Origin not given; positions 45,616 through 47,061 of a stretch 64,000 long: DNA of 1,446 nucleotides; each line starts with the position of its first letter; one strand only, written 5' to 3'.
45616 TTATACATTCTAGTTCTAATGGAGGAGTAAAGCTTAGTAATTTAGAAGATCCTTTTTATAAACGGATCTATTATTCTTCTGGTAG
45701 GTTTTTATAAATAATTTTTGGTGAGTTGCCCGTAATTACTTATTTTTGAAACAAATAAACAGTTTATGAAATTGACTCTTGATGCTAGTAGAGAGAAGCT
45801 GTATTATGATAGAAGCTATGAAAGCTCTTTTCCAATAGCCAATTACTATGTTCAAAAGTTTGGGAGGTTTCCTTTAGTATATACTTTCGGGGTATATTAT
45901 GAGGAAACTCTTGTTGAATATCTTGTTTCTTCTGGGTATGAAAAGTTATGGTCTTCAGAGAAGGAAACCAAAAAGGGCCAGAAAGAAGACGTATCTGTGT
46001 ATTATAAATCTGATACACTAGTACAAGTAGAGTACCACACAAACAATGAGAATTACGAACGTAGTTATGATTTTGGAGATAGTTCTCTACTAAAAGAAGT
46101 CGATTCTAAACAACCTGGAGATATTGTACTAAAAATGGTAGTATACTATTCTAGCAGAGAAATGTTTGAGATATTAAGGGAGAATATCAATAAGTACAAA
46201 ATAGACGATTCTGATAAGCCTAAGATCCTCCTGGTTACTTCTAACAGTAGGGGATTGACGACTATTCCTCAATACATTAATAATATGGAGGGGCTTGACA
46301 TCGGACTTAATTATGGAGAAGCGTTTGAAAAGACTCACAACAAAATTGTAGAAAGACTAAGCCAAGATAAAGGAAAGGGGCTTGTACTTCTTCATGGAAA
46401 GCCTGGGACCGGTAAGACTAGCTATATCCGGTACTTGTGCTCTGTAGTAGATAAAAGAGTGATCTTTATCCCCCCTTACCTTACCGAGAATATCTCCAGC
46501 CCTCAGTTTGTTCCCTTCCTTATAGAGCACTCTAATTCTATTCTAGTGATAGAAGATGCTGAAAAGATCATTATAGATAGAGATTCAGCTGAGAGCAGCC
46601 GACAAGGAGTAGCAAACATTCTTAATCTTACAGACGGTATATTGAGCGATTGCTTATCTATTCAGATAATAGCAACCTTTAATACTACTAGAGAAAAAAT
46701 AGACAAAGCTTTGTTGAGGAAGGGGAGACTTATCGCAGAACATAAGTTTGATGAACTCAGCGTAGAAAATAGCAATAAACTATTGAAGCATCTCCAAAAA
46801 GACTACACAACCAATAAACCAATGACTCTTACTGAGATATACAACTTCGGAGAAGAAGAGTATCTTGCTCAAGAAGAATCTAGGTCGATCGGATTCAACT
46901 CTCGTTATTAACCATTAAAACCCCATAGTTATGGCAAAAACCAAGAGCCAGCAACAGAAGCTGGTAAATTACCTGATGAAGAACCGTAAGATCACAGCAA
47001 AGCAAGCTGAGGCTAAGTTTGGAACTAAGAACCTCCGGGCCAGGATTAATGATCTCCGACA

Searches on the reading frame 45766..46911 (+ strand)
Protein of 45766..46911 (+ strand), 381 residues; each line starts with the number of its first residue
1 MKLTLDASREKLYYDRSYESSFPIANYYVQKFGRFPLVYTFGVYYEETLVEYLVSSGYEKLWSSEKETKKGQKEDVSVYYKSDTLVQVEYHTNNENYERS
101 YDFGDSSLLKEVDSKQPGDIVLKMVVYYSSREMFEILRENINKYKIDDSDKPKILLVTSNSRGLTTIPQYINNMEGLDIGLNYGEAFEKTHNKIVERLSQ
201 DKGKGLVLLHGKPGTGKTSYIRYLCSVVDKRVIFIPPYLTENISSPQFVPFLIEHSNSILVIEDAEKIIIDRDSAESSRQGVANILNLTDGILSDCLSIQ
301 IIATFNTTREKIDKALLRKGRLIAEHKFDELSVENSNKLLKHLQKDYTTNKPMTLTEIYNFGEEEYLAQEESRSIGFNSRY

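Call 65: search_protein_families(library=pfam, proteins=[window:45766-46911:+], max_evalue=0.001)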
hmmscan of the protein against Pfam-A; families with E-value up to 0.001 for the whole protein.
window:45766-46911:+ (381 aa): 3 families
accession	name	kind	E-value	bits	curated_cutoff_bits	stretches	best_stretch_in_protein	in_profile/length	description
PF00004.35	AAA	-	2.6e-11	44.5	21.2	1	207-323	1-124/131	ATPase family associated with various cellular activities (AAA)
PF13191.12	AAA_16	-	1.3e-06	29.5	32.6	1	194-266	15-85/167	AAA ATPase domain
PF13401.12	AAA_22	-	0.00059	20.6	27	0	202-245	3-33/130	AAA domain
